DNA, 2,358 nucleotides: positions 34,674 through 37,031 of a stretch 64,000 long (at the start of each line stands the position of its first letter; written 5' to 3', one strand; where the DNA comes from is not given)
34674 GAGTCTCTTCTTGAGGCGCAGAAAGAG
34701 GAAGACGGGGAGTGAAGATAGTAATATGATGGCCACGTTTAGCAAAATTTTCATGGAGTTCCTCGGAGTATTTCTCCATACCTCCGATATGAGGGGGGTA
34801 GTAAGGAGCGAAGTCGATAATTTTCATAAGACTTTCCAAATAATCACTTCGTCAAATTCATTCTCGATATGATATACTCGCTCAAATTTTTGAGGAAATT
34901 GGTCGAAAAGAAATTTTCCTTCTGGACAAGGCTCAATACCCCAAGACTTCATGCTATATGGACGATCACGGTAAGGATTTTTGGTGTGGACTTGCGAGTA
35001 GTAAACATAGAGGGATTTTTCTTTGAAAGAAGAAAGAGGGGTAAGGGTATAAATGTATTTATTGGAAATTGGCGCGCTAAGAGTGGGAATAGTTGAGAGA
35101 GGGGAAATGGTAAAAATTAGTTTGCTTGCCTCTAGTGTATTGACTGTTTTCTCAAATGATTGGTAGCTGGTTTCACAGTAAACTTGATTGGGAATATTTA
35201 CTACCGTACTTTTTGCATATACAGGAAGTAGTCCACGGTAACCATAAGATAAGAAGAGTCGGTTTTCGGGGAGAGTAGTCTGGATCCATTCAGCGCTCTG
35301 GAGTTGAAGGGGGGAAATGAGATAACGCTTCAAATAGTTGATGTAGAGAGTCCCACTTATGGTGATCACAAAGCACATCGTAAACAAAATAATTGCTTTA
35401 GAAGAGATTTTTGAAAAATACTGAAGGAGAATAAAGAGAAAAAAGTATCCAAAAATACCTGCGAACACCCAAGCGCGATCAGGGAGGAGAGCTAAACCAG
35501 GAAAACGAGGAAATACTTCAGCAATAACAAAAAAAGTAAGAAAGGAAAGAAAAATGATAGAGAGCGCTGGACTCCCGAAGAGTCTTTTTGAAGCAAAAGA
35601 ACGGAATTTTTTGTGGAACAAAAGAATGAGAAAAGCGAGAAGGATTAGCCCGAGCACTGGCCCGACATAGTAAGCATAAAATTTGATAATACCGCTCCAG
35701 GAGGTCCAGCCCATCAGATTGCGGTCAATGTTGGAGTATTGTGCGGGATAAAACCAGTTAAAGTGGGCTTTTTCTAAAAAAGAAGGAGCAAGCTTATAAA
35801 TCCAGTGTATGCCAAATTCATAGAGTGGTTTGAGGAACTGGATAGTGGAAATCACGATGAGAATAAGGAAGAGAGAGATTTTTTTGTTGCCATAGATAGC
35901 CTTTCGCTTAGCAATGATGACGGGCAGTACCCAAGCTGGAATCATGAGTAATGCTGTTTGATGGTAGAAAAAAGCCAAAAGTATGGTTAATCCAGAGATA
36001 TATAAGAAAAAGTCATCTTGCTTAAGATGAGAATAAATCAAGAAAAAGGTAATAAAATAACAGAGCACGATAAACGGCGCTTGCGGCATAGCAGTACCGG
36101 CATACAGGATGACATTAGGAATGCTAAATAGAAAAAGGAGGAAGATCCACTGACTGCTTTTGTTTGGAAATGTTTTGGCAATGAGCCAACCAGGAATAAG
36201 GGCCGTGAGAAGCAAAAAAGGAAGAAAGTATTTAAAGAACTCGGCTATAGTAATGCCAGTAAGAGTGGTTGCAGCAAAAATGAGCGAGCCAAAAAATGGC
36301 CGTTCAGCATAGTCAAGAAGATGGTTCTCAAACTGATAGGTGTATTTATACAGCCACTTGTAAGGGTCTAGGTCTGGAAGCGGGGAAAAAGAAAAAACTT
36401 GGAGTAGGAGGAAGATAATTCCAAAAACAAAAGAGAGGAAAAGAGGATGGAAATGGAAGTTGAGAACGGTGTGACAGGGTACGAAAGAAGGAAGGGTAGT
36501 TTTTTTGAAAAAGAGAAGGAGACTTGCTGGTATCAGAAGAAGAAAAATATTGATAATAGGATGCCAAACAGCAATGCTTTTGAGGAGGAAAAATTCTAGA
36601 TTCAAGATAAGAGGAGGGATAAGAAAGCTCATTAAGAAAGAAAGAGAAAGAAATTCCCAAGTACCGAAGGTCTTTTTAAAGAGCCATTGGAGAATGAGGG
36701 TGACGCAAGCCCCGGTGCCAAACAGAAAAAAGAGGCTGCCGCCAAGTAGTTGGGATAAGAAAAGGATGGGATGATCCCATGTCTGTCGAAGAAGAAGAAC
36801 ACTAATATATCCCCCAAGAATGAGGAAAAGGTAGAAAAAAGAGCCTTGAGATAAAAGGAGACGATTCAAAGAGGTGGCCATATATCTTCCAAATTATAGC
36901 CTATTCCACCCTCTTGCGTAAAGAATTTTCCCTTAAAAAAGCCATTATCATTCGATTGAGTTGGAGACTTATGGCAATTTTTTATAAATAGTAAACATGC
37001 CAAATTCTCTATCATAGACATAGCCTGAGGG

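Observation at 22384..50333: Three independent small-membrane-accessory plus polyprenyl-P GT2 modules in one locus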

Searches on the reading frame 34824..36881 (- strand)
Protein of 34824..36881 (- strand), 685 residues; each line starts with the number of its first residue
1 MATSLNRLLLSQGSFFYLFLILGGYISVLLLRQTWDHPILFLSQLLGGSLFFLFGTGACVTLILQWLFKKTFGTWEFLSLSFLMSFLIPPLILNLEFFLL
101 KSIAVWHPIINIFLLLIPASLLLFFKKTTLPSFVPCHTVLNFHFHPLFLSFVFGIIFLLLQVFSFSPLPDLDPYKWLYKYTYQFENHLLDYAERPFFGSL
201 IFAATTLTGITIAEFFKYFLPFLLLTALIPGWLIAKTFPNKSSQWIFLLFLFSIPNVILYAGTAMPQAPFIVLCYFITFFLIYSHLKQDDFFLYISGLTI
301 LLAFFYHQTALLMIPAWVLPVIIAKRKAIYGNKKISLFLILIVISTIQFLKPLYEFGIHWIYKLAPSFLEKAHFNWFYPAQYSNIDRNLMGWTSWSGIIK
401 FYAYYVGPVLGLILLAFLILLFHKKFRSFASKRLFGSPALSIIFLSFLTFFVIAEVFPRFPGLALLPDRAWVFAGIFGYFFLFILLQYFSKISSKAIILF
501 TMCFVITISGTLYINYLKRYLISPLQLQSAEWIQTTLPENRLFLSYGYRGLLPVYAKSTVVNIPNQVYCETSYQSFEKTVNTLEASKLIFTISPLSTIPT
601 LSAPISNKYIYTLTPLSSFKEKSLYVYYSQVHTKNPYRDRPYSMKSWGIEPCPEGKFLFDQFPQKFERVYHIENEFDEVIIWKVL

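Call 4: search_protein_families(library=pfam, proteins=[window:34824-36881:-], max_evalue=0.01)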
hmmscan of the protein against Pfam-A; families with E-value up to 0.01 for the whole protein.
window:34824-36881:- (685 aa): 0 families

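Call 40: search_solved_structures(query=window:34824-36881:-, max_evalue=1)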
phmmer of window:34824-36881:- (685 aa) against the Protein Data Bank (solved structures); distinct sequences matched with E-value up to 1: 0.

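Call 43: find_homologous_proteins(query=window:34824-36881:-, max_evalue=0.00001)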
Query window:34824-36881:- (685 aa): 30 proteins with E <= 0.00001 among 8000 candidates.
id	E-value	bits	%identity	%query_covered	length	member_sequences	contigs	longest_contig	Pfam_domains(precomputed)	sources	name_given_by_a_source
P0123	0.0e+0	1407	92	100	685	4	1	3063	-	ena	-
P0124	0.0e+0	1311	85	100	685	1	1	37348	-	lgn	-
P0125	0.0e+0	1294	84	100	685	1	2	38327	-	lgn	-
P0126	0.0e+0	1231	79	100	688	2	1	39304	-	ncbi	-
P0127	0.0e+0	1016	69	96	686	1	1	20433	-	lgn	-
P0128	1.4e-296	1004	67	99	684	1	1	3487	-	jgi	jgi:hypothetical protein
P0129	8.7e-244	829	57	93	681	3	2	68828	-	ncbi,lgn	-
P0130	2.4e-233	795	53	99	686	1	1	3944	-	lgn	-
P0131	5.1e-233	794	52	99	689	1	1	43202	-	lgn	-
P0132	3.1e-229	781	53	100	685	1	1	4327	-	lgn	-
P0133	2.0e-226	772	52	99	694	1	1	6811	-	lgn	-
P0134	5.0e-224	764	50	96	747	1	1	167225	-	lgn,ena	-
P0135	1.5e-222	759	49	100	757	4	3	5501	-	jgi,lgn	jgi:hypothetical protein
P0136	1.5e-217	743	51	100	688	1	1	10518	-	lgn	-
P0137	4.1e-196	672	46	100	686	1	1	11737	-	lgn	-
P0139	1.4e-189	650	44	100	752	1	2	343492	-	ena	-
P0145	1.3e-176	607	44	96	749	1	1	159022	-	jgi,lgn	jgi:hypothetical protein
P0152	1.2e-62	231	31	92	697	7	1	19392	-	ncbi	ncbi:MAG: hypothetical protein WBC29_03960 [Candidatus Moraniibacteriota bacterium]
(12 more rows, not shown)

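Call 53: predict_structure(alignment_id=A2)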
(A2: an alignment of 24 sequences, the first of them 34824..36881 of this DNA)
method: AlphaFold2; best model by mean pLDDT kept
length: 685 residues; sequences in the alignment: 24
mean_pLDDT: 89.0   pTM: 0.91
mean pLDDT of the five models: 89.0, 87.9, 87.0, 86.5, 86.1
residues with pLDDT >= 90: 420; 70-90: 239; 50-70: 22; < 50: 4
segments of 3 or more residues with pLDDT < 50: none
pLDDT, mean of each block of 10 residues (from residue 1): 76 82 93 90 95 95 94 94 96 93 93 94 89 61 83 96 89 91 94 92 96 95 96 95 95 92 92 98 96 95 91 91 86 81 75 76 74 77 81 81 89 96 97 95 97 89 79 96 95 93 94 89 91 94 85 92 89 90 81 91 89 85 91 77 61 85 95 90 95
secondary structure, 60 per line:
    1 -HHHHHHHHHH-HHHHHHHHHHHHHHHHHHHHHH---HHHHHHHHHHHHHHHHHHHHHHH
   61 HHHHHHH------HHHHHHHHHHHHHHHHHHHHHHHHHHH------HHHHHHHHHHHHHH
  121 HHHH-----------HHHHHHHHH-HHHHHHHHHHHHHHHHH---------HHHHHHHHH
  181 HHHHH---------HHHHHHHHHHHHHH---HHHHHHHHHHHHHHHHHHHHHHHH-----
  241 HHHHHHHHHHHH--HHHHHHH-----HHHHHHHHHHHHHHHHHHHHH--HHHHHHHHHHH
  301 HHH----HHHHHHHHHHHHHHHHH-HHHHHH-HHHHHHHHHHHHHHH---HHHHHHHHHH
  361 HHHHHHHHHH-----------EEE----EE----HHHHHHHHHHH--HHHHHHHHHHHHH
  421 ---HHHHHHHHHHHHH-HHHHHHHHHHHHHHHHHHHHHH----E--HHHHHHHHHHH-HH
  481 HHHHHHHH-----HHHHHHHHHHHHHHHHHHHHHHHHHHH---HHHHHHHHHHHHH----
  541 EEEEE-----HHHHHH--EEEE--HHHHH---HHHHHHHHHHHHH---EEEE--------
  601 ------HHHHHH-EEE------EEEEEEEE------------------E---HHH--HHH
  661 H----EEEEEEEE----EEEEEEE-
elements in order: H2-11 H13-34 H38-67 H74-100 H107-124 H136-144 H146-162 H172-185 H195-208 H212-235 H241-252 H255-261 H267-287 H290-303 H308-324 H326-331 H333-347 H351-370 E382-384 H395-405 H408-420 H424-436 H438-459 H467-477 H479-488 H494-520 H524-536 E541-545 H551-556 E559-562 H565-569 H573-585 E589-592 H607-612 E614-616 E623-630 H658-661 E666-673 E678-684

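Call 56: fold_search(model_id=the predicted structure, library=pdb)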
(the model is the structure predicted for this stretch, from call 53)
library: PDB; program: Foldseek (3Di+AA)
matches with E <= 10: 148; with E <= 0.001: 10
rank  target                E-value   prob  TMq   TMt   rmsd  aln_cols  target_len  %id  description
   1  3rce_A                8.8e-06  1.00  0.40  0.40  11.5       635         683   13  Bacterial oligosaccharyltransferase PglB (released 2011-06-15)
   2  6gxc_A                6.0e-05  1.00  0.39  0.38  11.3       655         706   13  Bacterial oligosaccharyltransferase PglB in complex with an inhibitory peptide and a reactive lipid-linked oligosaccha (released 2018-11-14)
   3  5ogl_A                7.1e-05  1.00  0.38  0.37  11.7       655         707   13  Structure of bacterial oligosaccharyltransferase PglB in complex with an acceptor peptide and an lipid-linked oligosac (released 2017-10-25)
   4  7oci_F                9.2e-05  1.00  0.44  0.47  10.8       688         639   13  Cryo-EM structure of yeast Ost6p containing oligosaccharyltransferase complex (released 2022-02-16)
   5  9n9j_I                1.8e-04  1.00  0.44  0.43  10.1       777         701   13  Structure of a GRP94 folding intermediate engaged with a CCDC134- and FKBP11-bound secretory translocon (released 2025-11-19)
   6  6s7o_A                3.5e-04  1.00  0.39  0.40  13.3       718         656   12  Cryo-EM structure of human oligosaccharyltransferase complex OST-A (released 2019-12-18)
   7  8age_A                4.0e-04  1.00  0.45  0.47  10.5       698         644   12  Structure of yeast oligosaccharylransferase complex with acceptor peptide bound (released 2022-12-07)
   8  6ezn_F                4.0e-04  1.00  0.43  0.45  12.6       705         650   13  Cryo-EM structure of the yeast oligosaccharyltransferase (OST) complex (released 2018-01-17)
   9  6c26_A                4.2e-04  1.00  0.44  0.46  12.0       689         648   12  The Cryo-EM structure of a eukaryotic oligosaccharyl transferase complex (released 2018-01-31)
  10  8agc_A                6.3e-04  1.00  0.42  0.42  10.1       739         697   13  Structure of yeast oligosaccharylransferase complex with lipid-linked oligosaccharide and non-acceptor peptide bound (released 2022-12-07)
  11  6ftg_5                1.6e-03  1.00  0.42  0.44  12.3       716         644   12  Subtomogram average of OST-containing ribosome-translocon complexes from canine rough microsomal membranes (released 2018-03-21)
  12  6s7t_A                4.4e-03  1.00  0.41  0.40  14.1       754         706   11  Cryo-EM structure of human oligosaccharyltransferase complex OST-B (released 2019-12-18)
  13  9s6s_A                5.1e-03  1.00  0.32  0.38  10.0       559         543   12  Ternary cryo-EM structure of human ALG9 with Dol25-PP-GlcNAc2Man6, Dol25-P-Man and Fab (released 2026-03-18)
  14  8agb_A                5.8e-03  1.00  0.45  0.47  11.1       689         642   13  Structure of yeast oligosaccharylransferase complex with lipid-linked oligosaccharide bound (released 2022-12-07)
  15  8b6l_I                6.6e-03  1.00  0.42  0.42  10.1       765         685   13  Subtomogram average of the human Sec61-TRAP-OSTA-translocon (released 2022-12-07)
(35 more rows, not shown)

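Call 57: find_encoding_contigs(protein=P0139, flank=6000, max_places=1)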
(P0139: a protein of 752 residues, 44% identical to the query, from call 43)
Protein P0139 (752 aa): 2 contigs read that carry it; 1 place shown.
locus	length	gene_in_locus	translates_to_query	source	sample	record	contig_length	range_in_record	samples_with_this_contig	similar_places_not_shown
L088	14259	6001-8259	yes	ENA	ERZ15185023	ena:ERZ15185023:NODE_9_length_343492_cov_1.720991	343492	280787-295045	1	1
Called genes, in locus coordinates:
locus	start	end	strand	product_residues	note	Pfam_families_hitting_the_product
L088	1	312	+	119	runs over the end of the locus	PF10066:DUF2304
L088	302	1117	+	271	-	PF00535:Glycos_transf_2, PF10111:Glyco_tranf_2_2, PF13641:Glyco_tranf_2_3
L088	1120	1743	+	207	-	PF05175:MTS, PF13489:Methyltransf_23, PF02353:CMAS, PF05401:NodS, PF07021:MetW, PF13847:Methyltransf_31, PF08241:Methyltransf_11, PF08242:Methyltransf_12, +5 more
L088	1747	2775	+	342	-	-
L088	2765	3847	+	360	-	PF00534:Glycos_transf_1 (faint)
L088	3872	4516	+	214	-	PF01209:Ubie_methyltran (weak), PF13489:Methyltransf_23, PF07021:MetW, PF13847:Methyltransf_31, PF08241:Methyltransf_11, PF08242:Methyltransf_12, PF13649:Methyltransf_25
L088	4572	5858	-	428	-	PF01943:Polysacc_synt, PF13440:Polysacc_synt_3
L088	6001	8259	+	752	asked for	-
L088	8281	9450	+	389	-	PF13439:Glyco_transf_4, PF13579:Glyco_trans_4_4 (weak), PF20706:GT4-conflict (faint), PF00534:Glycos_transf_1, PF13692:Glyco_trans_1_4, PF13524:Glyco_trans_1_2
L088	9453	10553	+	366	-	PF13439:Glyco_transf_4, PF13579:Glyco_trans_4_4 (weak), PF00534:Glycos_transf_1, PF13692:Glyco_trans_1_4, PF13524:Glyco_trans_1_2 (weak)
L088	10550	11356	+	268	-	PF00535:Glycos_transf_2, PF10111:Glyco_tranf_2_2, PF13641:Glyco_tranf_2_3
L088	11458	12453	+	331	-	PF00534:Glycos_transf_1, PF13692:Glyco_trans_1_4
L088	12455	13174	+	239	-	PF05148:Methyltransf_8 (faint), PF13489:Methyltransf_23, PF08241:Methyltransf_11, PF13649:Methyltransf_25 (faint), PF13847:Methyltransf_31 (weak)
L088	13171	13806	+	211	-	PF13489:Methyltransf_23, PF07021:MetW, PF13847:Methyltransf_31 (faint), PF08241:Methyltransf_11, PF08242:Methyltransf_12 (faint)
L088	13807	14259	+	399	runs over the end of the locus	PF00534:Glycos_transf_1, PF13692:Glyco_trans_1_4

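Call 58: find_encoding_contigs(protein=P0145, flank=6000, max_places=1)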
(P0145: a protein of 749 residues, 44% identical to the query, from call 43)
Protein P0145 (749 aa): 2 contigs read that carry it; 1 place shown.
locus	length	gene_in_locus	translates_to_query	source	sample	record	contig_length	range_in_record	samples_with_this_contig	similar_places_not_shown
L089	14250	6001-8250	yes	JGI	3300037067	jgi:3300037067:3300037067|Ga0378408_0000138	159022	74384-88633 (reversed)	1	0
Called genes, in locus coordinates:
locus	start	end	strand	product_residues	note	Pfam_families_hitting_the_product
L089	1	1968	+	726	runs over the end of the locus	-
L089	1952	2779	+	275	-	PF13641:Glyco_tranf_2_3, PF00535:Glycos_transf_2, PF10111:Glyco_tranf_2_2, PF13632:Glyco_trans_2_3 (faint)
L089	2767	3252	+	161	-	PF05175:MTS, PF00398:RrnaAD, PF13489:Methyltransf_23, PF02353:CMAS, PF05401:NodS, PF13847:Methyltransf_31, PF08241:Methyltransf_11, PF08242:Methyltransf_12, +7 more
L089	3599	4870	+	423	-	PF03062:MBOAT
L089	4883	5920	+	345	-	-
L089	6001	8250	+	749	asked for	-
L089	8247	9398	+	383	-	PF13439:Glyco_transf_4, PF13579:Glyco_trans_4_4 (weak), PF00534:Glycos_transf_1, PF13692:Glyco_trans_1_4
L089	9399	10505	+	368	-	PF13439:Glyco_transf_4 (weak), PF00534:Glycos_transf_1, PF13692:Glyco_trans_1_4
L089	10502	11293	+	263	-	PF00535:Glycos_transf_2, PF10111:Glyco_tranf_2_2, PF13641:Glyco_tranf_2_3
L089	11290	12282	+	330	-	PF00534:Glycos_transf_1, PF13692:Glyco_trans_1_4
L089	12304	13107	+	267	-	PF13489:Methyltransf_23, PF13847:Methyltransf_31, PF08241:Methyltransf_11, PF08242:Methyltransf_12 (weak), PF13649:Methyltransf_25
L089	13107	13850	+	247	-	PF13489:Methyltransf_23, PF08241:Methyltransf_11, PF13649:Methyltransf_25 (faint), PF13847:Methyltransf_31 (weak)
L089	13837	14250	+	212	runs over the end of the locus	PF13489:Methyltransf_23, PF07021:MetW (weak), PF08241:Methyltransf_11 (weak)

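Call 59: find_encoding_contigs(protein=P0152, flank=6000, max_places=1)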
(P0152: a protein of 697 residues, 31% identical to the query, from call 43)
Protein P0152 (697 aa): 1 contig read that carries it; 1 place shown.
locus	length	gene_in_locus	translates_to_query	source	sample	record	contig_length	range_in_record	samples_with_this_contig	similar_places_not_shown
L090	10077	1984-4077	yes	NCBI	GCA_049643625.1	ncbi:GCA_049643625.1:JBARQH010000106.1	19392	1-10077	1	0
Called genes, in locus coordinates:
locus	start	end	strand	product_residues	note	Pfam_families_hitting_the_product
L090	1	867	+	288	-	PF17167:Glyco_hydro_94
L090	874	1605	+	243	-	PF00535:Glycos_transf_2, PF13641:Glyco_tranf_2_3 (weak)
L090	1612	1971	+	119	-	PF10066:DUF2304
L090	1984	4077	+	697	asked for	-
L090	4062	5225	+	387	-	PF13439:Glyco_transf_4, PF13579:Glyco_trans_4_4, PF00534:Glycos_transf_1, PF13692:Glyco_trans_1_4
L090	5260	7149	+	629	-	PF13522:GATase_6, PF13537:GATase_7, PF00733:Asn_synthase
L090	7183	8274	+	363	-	PF08003:Methyltransf_9, PF13489:Methyltransf_23, PF08241:Methyltransf_11, PF08242:Methyltransf_12, PF13649:Methyltransf_25, PF13847:Methyltransf_31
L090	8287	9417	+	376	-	PF13439:Glyco_transf_4, PF13579:Glyco_trans_4_4 (weak), PF00534:Glycos_transf_1, PF13692:Glyco_trans_1_4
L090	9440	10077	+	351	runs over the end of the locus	PF13439:Glyco_transf_4 (weak), PF00534:Glycos_transf_1, PF13692:Glyco_trans_1_4, PF20706:GT4-conflict, PF13524:Glyco_trans_1_2 (weak)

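Call 60: find_encoding_contigs(protein=P0129, flank=6000, max_places=1)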
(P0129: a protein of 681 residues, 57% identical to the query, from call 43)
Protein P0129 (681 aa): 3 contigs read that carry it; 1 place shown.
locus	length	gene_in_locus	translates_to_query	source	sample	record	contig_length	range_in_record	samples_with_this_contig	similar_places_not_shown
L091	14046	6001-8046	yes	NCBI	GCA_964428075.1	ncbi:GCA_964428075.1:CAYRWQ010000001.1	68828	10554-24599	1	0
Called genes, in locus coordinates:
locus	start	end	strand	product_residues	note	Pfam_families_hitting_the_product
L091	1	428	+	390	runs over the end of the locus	PF13439:Glyco_transf_4, PF13579:Glyco_trans_4_4, PF00534:Glycos_transf_1, PF13692:Glyco_trans_1_4, PF13524:Glyco_trans_1_2 (weak)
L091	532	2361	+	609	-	PF13522:GATase_6, PF13537:GATase_7, PF00733:Asn_synthase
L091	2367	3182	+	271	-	PF00535:Glycos_transf_2, PF10111:Glyco_tranf_2_2, PF13641:Glyco_tranf_2_3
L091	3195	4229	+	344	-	-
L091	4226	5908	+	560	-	-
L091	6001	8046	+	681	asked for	-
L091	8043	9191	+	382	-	PF13439:Glyco_transf_4, PF13579:Glyco_trans_4_4, PF00534:Glycos_transf_1, PF13692:Glyco_trans_1_4, PF13524:Glyco_trans_1_2 (weak)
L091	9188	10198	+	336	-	PF00534:Glycos_transf_1, PF13692:Glyco_trans_1_4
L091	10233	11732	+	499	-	PF13489:Methyltransf_23, PF08241:Methyltransf_11, PF08242:Methyltransf_12, PF13649:Methyltransf_25, PF13847:Methyltransf_31, PF13489:Methyltransf_23, PF08241:Methyltransf_11, PF08242:Methyltransf_12, +8 more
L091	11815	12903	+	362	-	PF08003:Methyltransf_9 (weak), PF13489:Methyltransf_23, PF08241:Methyltransf_11, PF08242:Methyltransf_12, PF13649:Methyltransf_25, PF13847:Methyltransf_31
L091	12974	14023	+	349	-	PF13439:Glyco_transf_4, PF13579:Glyco_trans_4_4 (weak), PF00534:Glycos_transf_1, PF13692:Glyco_trans_1_4, PF13524:Glyco_trans_1_2 (weak)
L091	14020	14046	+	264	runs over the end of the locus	PF00535:Glycos_transf_2, PF10111:Glyco_tranf_2_2, PF13641:Glyco_tranf_2_3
